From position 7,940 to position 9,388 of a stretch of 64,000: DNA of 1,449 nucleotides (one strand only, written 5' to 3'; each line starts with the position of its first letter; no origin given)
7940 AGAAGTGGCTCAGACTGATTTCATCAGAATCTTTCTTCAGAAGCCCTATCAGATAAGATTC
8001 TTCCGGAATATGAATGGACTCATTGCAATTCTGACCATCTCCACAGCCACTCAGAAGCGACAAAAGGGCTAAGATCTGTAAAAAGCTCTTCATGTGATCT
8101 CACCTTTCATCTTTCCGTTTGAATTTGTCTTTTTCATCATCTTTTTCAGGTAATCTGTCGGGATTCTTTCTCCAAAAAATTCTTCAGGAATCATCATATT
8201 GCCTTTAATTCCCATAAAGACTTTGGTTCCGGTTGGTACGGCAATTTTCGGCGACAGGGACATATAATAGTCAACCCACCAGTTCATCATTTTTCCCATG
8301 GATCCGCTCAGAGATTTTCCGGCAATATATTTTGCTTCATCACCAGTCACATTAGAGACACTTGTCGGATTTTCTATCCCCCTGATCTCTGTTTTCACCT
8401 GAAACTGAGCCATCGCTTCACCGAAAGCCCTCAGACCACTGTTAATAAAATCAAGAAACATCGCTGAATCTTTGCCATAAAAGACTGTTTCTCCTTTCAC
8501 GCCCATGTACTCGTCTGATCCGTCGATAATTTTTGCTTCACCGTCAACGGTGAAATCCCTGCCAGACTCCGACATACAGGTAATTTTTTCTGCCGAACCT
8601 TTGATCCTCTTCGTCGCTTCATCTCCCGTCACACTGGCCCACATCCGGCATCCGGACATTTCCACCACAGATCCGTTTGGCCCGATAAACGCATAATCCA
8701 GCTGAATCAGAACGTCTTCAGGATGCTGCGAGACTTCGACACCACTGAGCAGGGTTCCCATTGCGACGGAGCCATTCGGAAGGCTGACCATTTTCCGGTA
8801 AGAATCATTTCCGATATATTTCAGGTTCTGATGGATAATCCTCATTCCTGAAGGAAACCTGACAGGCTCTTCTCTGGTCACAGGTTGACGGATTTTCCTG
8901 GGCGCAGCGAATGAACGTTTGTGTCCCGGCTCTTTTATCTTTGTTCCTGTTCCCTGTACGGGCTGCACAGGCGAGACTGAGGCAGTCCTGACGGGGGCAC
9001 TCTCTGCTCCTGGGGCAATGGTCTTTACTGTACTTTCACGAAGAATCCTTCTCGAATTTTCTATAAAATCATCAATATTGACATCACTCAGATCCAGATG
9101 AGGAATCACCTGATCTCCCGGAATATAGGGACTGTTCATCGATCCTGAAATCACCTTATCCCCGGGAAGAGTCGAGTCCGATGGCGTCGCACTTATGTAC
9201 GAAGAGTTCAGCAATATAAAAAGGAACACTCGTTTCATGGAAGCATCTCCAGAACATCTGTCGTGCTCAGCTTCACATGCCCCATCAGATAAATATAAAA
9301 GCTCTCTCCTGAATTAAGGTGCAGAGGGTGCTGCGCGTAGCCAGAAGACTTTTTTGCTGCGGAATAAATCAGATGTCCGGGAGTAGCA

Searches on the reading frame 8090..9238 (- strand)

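Call 29: search_protein_families(library=pfam, proteins=[window:8090-9238:-], max_evalue=0.00001)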
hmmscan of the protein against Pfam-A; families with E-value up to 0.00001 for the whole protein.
window:8090-9238:- (382 aa): 1 family
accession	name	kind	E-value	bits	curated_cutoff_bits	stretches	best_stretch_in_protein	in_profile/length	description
PF03743.19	TrbI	-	2e-08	34.7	35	1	153-342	2-180/188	Bacterial conjugation TrbI-like protein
